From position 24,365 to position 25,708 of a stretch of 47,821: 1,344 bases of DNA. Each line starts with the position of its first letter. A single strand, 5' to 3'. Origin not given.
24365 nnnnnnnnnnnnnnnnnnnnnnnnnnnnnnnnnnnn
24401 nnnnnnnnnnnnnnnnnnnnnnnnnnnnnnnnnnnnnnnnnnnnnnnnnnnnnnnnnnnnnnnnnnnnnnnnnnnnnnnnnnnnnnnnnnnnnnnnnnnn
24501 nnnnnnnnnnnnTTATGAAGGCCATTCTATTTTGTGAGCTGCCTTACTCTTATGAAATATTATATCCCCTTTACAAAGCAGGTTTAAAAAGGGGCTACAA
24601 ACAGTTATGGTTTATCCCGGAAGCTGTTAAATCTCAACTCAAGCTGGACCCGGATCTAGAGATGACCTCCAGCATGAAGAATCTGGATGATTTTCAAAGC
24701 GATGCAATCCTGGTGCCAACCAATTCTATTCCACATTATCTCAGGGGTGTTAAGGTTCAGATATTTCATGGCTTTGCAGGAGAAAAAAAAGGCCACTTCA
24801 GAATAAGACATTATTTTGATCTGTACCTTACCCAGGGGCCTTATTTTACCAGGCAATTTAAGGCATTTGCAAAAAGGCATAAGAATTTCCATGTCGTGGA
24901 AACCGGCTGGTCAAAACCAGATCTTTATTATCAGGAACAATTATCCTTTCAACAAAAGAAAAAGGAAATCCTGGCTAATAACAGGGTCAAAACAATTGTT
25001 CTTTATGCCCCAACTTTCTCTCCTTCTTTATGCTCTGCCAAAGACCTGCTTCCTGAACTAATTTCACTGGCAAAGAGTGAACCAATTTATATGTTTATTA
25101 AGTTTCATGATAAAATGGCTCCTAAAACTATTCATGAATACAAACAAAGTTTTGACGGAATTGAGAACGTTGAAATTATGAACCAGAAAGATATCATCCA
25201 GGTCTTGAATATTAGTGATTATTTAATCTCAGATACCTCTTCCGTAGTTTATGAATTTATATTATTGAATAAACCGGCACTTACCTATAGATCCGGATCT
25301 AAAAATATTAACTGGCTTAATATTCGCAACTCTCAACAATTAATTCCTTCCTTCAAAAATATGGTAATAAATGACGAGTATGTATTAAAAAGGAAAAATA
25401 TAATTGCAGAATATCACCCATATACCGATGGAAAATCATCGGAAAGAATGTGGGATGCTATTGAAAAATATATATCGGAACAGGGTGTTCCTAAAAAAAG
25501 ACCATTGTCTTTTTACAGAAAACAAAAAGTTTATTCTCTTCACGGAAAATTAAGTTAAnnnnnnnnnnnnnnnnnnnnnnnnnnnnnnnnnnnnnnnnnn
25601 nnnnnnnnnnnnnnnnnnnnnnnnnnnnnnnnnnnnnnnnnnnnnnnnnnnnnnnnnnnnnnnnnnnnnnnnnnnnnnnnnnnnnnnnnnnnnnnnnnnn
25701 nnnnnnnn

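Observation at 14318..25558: Composite glycan-tailoring island joining a C-P (phosphonate) pathway, a nonulosonic-acid pathway and two unrelated activation/transfer systems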

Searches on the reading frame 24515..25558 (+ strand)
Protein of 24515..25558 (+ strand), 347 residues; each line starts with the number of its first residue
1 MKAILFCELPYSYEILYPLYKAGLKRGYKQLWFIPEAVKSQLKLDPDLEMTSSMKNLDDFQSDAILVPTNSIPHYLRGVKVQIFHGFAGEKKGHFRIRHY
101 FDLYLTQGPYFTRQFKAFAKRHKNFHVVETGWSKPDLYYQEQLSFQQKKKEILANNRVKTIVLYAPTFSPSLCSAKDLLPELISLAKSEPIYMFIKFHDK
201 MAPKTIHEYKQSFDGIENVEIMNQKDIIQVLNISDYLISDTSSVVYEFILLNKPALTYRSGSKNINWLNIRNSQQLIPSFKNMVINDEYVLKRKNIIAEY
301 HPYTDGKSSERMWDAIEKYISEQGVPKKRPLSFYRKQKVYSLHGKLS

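Call 3: search_protein_families(library=pfam, proteins=[window:24515-25558:+], max_evalue=0.001)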
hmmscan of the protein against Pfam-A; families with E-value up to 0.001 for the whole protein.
window:24515-25558:+ (347 aa): 2 families
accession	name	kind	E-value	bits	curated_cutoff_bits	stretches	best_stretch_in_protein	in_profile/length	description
PF04464.20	Glyphos_transf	-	1.4e-18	67.4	22.1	1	102-259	136-293/367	CDP-Glycerol:Poly(glycerophosphate) glycerophosphotransferase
PF02350.25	Epimerase_2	-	6.3e-08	32.3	30.6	1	174-317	199-347/347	UDP-N-acetylglucosamine 2-epimerase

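Call 4: search_protein_families(library=ncbifam, proteins=[window:24515-25558:+], max_evalue=0.001)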
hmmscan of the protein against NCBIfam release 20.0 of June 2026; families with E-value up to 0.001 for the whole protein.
window:24515-25558:+ (347 aa): 4 families
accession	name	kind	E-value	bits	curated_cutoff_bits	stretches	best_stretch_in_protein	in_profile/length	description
NF046086.1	BFO_1060_trans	domain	8.1e-10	38.3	200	1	119-320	157-364/365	BFO_1060 family glycosyltransferase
NF041713.1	Tar_polymTarL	equivalog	2.8e-09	36.2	1000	1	117-313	344-556/562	teichoic acid ribitol-phosphate polymerase TarL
TIGR04396.2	surf_polysacc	subfamily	1.2e-07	31.2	125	1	208-336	238-379/427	surface carbohydrate biosynthesis protein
NF041712.1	techglyph_taseTarF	equivalog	2.1e-07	30.3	550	0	220-259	274-313/388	teichoic acid glycerol-phosphate transferase TarF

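Call 16: search_solved_structures(query=window:24515-25558:+, max_evalue=0.01)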
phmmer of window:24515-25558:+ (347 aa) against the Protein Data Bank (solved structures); distinct sequences matched with E-value up to 0.01: 2.
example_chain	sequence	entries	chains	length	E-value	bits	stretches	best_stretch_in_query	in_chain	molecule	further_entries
8va1_A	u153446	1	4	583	1.6e-06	30.9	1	98-312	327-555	Teichoic acid ribitol-phosphate polymerase TarL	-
8qoy_A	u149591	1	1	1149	0.0005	22.7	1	127-259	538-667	TagF-like capsule polymerase Cps3D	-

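Call 31: find_homologous_proteins(query=window:24515-25558:+, max_evalue=0.00001)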
Query window:24515-25558:+ (347 aa): 2166 proteins with E <= 0.00001 among 2996 candidates; the best 120 are listed.
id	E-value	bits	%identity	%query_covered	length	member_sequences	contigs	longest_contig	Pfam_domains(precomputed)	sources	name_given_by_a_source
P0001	1.5e-221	753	95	100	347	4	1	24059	PF02350.26,PF04464.21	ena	-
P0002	4.1e-204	695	88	100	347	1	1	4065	PF02350.26,PF04464.21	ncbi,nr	ncbi:MAG: CDP-glycerol glycerophosphotransferase family protein [Bacteroidota bacterium]|nr:CDP-glyc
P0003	5.9e-201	685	86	100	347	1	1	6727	PF02350.26,PF04464.21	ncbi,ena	-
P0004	3.3e-200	683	86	100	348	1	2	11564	PF02350.26,PF04464.21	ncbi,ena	-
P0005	4.3e-200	682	86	100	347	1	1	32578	PF02350.26,PF04464.21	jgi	-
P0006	3.9e-191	653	82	100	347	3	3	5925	PF02350.26,PF04464.21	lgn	-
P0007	3.6e-179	613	78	100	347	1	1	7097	PF02350.26,PF04464.21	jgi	-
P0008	2.5e-146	505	64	100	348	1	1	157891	PF02350.26,PF04464.21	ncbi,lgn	-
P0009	8.0e-123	428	56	99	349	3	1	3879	PF04464.21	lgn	-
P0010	1.0e-119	418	55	98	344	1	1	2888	PF02350.26,PF04464.21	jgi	jgi:CDP-glycerol glycerophosphotransferase (TagB/SpsB family)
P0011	1.1e-117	411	55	98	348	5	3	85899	PF02350.26,PF04464.21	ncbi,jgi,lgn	-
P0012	3.7e-117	410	54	98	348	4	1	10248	PF02350.26,PF04464.21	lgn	-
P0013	4.2e-117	409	55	99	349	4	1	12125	PF02350.26,PF04464.21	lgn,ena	-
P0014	7.9e-117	408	54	98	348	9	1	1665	PF02350.26,PF04464.21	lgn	-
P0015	8.7e-117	408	53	98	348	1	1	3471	PF02350.26,PF04464.21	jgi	jgi:CDP-ribitol ribitolphosphotransferase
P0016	1.0e-116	408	55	98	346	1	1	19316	PF02350.26,PF04464.21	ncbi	-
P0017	1.0e-115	405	53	98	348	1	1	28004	PF02350.26,PF04464.21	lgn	-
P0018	1.9e-115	404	53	98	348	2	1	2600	PF02350.26,PF04464.21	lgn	-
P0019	1.6e-111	391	54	94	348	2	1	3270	PF02350.26,PF04464.21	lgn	-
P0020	2.7e-111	390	52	99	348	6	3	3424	PF02350.26,PF04464.21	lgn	-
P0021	2.7e-111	390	50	99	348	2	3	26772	PF02350.26,PF04464.21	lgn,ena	-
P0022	3.7e-111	390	50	99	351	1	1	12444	PF02350.26,PF04464.21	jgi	jgi:CDP-ribitol ribitolphosphotransferase / teichoic acid ribitol-phosphate polymerase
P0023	5.1e-111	389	50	99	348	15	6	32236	PF02350.26,PF04464.21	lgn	-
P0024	6.3e-111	389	50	99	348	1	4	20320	PF02350.26,PF04464.21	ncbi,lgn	-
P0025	8.0e-111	389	51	99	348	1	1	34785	PF02350.26,PF04464.21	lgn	-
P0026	8.3e-111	389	52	99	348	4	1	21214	PF02350.26,PF04464.21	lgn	-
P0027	8.5e-111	389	55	99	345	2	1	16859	PF02350.26,PF04464.21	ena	-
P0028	1.9e-110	387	51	99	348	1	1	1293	PF02350.26,PF04464.21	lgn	-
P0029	2.3e-110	387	49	99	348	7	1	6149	PF02350.26,PF04464.21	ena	-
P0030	2.9e-110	387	50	99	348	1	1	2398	PF02350.26,PF04464.21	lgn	-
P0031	2.9e-110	387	51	99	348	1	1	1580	PF02350.26,PF04464.21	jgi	jgi:CDP-ribitol ribitolphosphotransferase / teichoic acid ribitol-phosphate polymerase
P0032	6.7e-110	386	50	99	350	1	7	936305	PF02350.26,PF04464.21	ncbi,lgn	-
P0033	1.2e-109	385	51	99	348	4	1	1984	PF02350.26,PF04464.21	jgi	-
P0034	1.2e-109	385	49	99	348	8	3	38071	PF02350.26,PF04464.21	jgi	jgi:CDP-ribitol ribitolphosphotransferase / teichoic acid ribitol-phosphate polymerase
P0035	3.7e-109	383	50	99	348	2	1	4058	PF02350.26,PF04464.21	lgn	-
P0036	7.3e-109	382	50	99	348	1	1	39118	PF02350.26,PF04464.21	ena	-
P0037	9.8e-109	382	50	99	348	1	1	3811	PF02350.26,PF04464.21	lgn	-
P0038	1.1e-108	382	49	99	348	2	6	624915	PF02350.26,PF04464.21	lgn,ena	-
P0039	1.1e-108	382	51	99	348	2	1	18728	PF02350.26,PF04464.21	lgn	-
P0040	1.2e-108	381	49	99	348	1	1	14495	PF02350.26,PF04464.21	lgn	-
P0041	1.7e-108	381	50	99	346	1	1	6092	PF02350.26,PF04464.21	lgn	-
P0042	1.7e-108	381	50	99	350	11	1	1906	PF02350.26,PF04464.21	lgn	-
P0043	1.7e-108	381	49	99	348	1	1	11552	PF02350.26,PF04464.21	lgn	-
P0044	1.8e-108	381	49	99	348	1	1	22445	PF02350.26,PF04464.21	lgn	-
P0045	1.8e-108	381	55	98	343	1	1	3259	PF02350.26,PF04464.21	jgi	-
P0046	1.9e-108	381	51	100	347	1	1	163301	PF02350.26,PF04464.21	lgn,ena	-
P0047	2.0e-108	381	51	99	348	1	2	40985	PF02350.26,PF04464.21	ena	-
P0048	2.1e-108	381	49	99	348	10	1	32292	PF02350.26,PF04464.21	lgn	-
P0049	2.7e-108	380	49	99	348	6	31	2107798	PF02350.26,PF04464.21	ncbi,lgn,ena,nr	ncbi:MAG TPA: CDP-glycerol glycerophosphotransferase family protein [Cyclobacteriaceae bacterium]|nr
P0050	3.2e-108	380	49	99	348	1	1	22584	PF02350.26,PF04464.21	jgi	jgi:CDP-ribitol ribitolphosphotransferase / teichoic acid ribitol-phosphate polymerase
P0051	3.5e-108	380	49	99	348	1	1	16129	PF02350.26,PF04464.21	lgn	-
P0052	3.5e-108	380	51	99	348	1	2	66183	PF02350.26,PF04464.21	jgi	jgi:CDP-ribitol ribitolphosphotransferase / teichoic acid ribitol-phosphate polymerase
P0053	3.7e-108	380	51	100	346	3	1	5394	PF02350.26,PF04464.21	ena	-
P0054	3.8e-108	380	53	98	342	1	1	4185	PF02350.26,PF04464.21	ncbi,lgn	-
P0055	7.5e-108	379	50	99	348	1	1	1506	PF02350.26,PF04464.21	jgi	jgi:CDP-ribitol ribitolphosphotransferase / teichoic acid ribitol-phosphate polymerase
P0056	9.1e-108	379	49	99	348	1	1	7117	PF02350.26,PF04464.21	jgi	jgi:CDP-ribitol ribitolphosphotransferase / teichoic acid ribitol-phosphate polymerase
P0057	1.6e-107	378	49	99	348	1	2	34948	PF02350.26,PF04464.21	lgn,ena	-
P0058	1.6e-107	378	49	99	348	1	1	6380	PF02350.26,PF04464.21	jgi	-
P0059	1.9e-107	378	52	100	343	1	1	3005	PF02350.26,PF04464.21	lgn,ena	-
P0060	2.1e-107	377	49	99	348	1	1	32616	PF02350.26,PF04464.21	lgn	-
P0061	2.2e-107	377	49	99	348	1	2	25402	PF02350.26,PF04464.21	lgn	-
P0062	2.3e-107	377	51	99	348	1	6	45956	PF02350.26,PF04464.21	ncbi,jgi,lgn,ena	-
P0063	2.4e-107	377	50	99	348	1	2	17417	PF02350.26,PF04464.21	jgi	jgi:CDP-ribitol ribitolphosphotransferase / teichoic acid ribitol-phosphate polymerase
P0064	2.9e-107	377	50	99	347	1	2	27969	PF02350.26,PF04464.21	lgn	-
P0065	3.1e-107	377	50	99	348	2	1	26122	PF02350.26,PF04464.21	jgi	jgi:CDP-ribitol ribitolphosphotransferase / teichoic acid ribitol-phosphate polymerase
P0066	3.5e-107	377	50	99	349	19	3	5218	PF02350.26,PF04464.21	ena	-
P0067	3.9e-107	377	50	99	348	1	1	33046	PF02350.26,PF04464.21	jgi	jgi:CDP-glycerol glycerophosphotransferase (TagB/SpsB family)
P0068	4.0e-107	377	49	99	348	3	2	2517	PF02350.26,PF04464.21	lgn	-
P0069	4.1e-107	377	49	99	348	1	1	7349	PF02350.26,PF04464.21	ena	-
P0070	5.2e-107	376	49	99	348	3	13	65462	PF02350.26,PF04464.21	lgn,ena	-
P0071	5.9e-107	376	49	99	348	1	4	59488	PF02350.26,PF04464.21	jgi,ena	-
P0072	7.0e-107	376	49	99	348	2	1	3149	PF02350.26,PF04464.21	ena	-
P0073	7.1e-107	376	49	99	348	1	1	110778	PF02350.26,PF04464.21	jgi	-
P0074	7.8e-107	376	50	99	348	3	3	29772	PF02350.26,PF04464.21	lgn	-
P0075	9.4e-107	375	50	99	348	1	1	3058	PF02350.26,PF04464.21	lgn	-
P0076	1.6e-106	375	51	100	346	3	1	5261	PF02350.26,PF04464.21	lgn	-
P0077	1.8e-106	374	50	99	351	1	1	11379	PF02350.26,PF04464.21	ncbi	-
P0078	2.6e-106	374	48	99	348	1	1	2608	PF02350.26,PF04464.21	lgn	-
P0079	2.8e-106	374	48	99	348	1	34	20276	PF02350.26,PF04464.21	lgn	-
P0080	3.3e-106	374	49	99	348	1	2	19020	PF02350.26,PF04464.21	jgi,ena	-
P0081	4.1e-106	373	49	99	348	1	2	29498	PF02350.26,PF04464.21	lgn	-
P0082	4.8e-106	373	50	100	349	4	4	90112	PF02350.26,PF04464.21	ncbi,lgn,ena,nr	ncbi:MAG: CDP-glycerol glycerophosphotransferase family protein [Bacteroidota bacterium]|nr:CDP-glyc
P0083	5.1e-106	373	49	99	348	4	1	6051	PF02350.26,PF04464.21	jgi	jgi:CDP-glycerol glycerophosphotransferase (TagB/SpsB family)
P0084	5.3e-106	373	50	99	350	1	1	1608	PF02350.26,PF04464.21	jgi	jgi:CDP-ribitol ribitolphosphotransferase / teichoic acid ribitol-phosphate polymerase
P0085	7.6e-106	372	47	99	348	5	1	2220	PF02350.26,PF04464.21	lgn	-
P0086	8.9e-106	372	48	99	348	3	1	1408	PF02350.26,PF04464.21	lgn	-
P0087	9.5e-106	372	48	99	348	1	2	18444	PF02350.26,PF04464.21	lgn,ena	-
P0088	1.1e-105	372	48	99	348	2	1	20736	PF02350.26,PF04464.21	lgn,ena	-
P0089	1.1e-105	372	53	89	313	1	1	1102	PF02350.26,PF04464.21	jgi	jgi:CDP-glycerol glycerophosphotransferase (TagB/SpsB family)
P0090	1.4e-105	371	49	100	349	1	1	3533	PF02350.26,PF04464.21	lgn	-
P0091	1.8e-105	371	51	98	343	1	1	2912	PF02350.26,PF04464.21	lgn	-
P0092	2.0e-105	371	51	100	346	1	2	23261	PF02350.26,PF04464.21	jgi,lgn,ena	-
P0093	2.1e-105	371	49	99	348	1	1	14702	PF02350.26,PF04464.21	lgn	-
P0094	2.9e-105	370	51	100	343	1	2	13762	PF02350.26,PF04464.21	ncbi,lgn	ncbi:MAG: CDP-glycerol glycerophosphotransferase family protein [Bacteroidota bacterium]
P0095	3.4e-105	370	49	100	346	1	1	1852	PF02350.26,PF04464.21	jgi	jgi:hypothetical protein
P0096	3.6e-105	370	50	100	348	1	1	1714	PF02350.26,PF04464.21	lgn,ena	-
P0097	3.7e-105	370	49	99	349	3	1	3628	PF02350.26,PF04464.21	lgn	-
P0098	3.9e-105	370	50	100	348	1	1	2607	PF02350.26,PF04464.21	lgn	-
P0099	4.4e-105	370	48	99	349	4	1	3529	PF02350.26,PF04464.21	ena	-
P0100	4.9e-105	370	50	100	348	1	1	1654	PF02350.26,PF04464.21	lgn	-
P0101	5.8e-105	369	51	99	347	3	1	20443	PF02350.26,PF04464.21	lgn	-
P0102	6.6e-105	369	49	100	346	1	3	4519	PF02350.26,PF04464.21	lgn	-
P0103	7.9e-105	369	49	99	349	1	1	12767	PF02350.26,PF04464.21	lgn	-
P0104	7.9e-105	369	48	99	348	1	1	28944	PF02350.26,PF04464.21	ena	-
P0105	8.3e-105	369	49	99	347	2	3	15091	PF02350.26,PF04464.21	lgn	-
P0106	9.4e-105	369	49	99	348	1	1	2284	PF02350.26,PF04464.21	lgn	-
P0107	9.6e-105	369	48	99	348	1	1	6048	PF02350.26,PF04464.21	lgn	-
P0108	9.6e-105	369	47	99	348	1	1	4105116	PF02350.26,PF04464.21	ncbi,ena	-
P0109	1.2e-104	368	50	100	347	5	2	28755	PF02350.26,PF04464.21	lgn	-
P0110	1.2e-104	368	52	98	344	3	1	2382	PF02350.26,PF04464.21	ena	-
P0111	1.2e-104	368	50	100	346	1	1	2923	PF02350.26,PF04464.21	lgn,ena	-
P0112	1.6e-104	368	50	99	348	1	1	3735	PF02350.26,PF04464.21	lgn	-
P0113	1.6e-104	368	49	99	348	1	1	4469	PF02350.26,PF04464.21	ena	-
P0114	1.6e-104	368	49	99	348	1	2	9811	PF02350.26,PF04464.21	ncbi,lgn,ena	-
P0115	1.9e-104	368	49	100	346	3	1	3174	PF02350.26,PF04464.21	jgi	-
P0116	1.9e-104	368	50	99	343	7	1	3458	PF02350.26,PF04464.21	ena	-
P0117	2.0e-104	368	53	98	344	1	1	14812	PF02350.26,PF04464.21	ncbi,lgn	-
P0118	2.3e-104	367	47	99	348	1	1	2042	PF02350.26,PF04464.21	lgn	-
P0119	2.5e-104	367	49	99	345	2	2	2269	PF02350.26,PF04464.21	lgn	-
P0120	2.6e-104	367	49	99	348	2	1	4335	PF02350.26,PF04464.21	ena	-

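Call 32: find_encoding_contigs(protein=P0001, flank=10000, max_places=3)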
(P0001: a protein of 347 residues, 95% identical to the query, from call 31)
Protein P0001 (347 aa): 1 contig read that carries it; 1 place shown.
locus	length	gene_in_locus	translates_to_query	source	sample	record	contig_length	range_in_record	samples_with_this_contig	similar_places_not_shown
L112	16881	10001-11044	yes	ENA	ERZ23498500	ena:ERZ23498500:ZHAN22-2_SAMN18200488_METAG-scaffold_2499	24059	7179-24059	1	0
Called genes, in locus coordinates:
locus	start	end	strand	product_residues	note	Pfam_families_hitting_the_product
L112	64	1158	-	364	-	PF00465:Fe-ADH, PF25137:ADH_Fe_C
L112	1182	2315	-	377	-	PF02776:TPP_enzyme_N, PF02775:TPP_enzyme_C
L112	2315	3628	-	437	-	PF01467:CTP_transf_like, PF13714:PEP_mutase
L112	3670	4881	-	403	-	PF04991:LicD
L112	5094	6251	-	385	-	PF02348:CTP_transf_3, PF12710:HAD (faint), PF13419:HAD_2 (weak), PF00702:Hydrolase, PF08282:Hydrolase_3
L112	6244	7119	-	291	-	PF03102:NeuB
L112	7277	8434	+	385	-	PF07388:A-2_8-polyST, PF07922:Glyco_transf_52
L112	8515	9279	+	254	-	PF00535:Glycos_transf_2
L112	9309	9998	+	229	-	PF01128:IspD (faint), PF12804:NTP_transf_3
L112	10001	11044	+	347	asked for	PF04464:Glyphos_transf, PF02350:Epimerase_2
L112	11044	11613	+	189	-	PF01300:Sua5_yciO_yrdC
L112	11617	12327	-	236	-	PF10988:DUF2807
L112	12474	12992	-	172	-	PF01782:RimM, PF24986:PRC_RimM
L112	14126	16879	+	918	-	?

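Call 33: find_encoding_contigs(protein=P0005, flank=10000, max_places=3)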
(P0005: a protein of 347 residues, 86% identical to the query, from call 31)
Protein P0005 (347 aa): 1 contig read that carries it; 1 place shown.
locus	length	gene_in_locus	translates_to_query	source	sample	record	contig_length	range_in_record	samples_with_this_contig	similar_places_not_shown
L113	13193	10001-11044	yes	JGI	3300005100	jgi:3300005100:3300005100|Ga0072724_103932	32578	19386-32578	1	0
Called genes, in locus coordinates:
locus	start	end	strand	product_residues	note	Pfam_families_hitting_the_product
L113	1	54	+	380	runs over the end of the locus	PF28535:DUF8431, PF03372:Exo_endo_phos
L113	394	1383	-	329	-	PF00291:PALP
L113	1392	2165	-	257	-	PF13715:CarbopepD_reg_2 (weak)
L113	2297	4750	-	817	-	PF02129:Peptidase_S15 (faint), PF00326:Peptidase_S9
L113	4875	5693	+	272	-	PF14805:THDPS_N_2, PF25087:GMPPB_C (faint), PF00132:Hexapep, PF14602:Hexapep_2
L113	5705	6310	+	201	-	PF04991:LicD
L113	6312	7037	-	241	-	PF12804:NTP_transf_3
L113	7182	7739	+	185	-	PF00583:Acetyltransf_1, PF13673:Acetyltransf_10 (weak), PF13508:Acetyltransf_7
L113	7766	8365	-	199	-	PF04991:LicD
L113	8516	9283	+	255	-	PF00535:Glycos_transf_2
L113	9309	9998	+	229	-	PF01128:IspD (weak), PF12804:NTP_transf_3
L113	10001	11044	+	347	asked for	PF04464:Glyphos_transf, PF02350:Epimerase_2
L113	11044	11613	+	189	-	PF01300:Sua5_yciO_yrdC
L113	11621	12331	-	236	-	PF10988:DUF2807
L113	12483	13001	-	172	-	PF01782:RimM, PF24986:PRC_RimM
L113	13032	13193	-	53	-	?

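Call 35: find_encoding_contigs(protein=P0049, flank=8000, max_places=3)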
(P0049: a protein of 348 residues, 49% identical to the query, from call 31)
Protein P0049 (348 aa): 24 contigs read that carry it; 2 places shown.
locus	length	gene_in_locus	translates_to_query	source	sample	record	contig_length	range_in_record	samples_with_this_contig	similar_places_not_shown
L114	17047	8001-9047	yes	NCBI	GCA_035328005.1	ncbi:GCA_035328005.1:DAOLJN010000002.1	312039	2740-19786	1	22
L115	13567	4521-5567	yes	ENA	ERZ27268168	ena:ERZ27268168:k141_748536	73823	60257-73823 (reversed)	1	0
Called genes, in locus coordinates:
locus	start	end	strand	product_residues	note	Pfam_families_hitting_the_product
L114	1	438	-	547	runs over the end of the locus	PF00595:PDZ (weak), PF17820:PDZ_6, PF03572:Peptidase_S41, PF28547:CHD_PDZ-protease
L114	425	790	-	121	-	PF00825:Ribonuclease_P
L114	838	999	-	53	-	PF00468:Ribosomal_L34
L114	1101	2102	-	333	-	PF00294:PfkB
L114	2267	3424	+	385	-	PF02348:CTP_transf_3, PF00702:Hydrolase (faint), PF08282:Hydrolase_3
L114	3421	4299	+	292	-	PF03102:NeuB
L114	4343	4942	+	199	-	PF04991:LicD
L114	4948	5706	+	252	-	PF00483:NTP_transferase, PF12804:NTP_transf_3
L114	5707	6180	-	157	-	-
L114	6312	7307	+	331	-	PF07388:A-2_8-polyST, PF07922:Glyco_transf_52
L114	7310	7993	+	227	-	PF01128:IspD (weak), PF12804:NTP_transf_3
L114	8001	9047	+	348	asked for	PF04464:Glyphos_transf, PF02350:Epimerase_2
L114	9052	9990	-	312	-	PF03009:GDPD, PF13653:GDPD_2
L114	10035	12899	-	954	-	PF13620:CarboxypepD_reg (weak), PF13715:CarbopepD_reg_2 (weak), PF00593:TonB_dep_Rec_b-barrel, PF14905:OMP_b-brl_3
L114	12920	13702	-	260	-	PF22252:PNGase_F-II_N (faint), PF09697:Porph_ging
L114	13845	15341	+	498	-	PF00512:HisKA, PF02518:HATPase_c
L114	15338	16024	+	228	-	PF00072:Response_reg, PF00486:Trans_reg_C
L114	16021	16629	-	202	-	PF13505:OMP_b-brl (weak), PF27340:TP_0126 (weak)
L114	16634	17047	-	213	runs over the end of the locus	PF13590:DUF4136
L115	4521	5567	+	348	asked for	PF04464:Glyphos_transf, PF02350:Epimerase_2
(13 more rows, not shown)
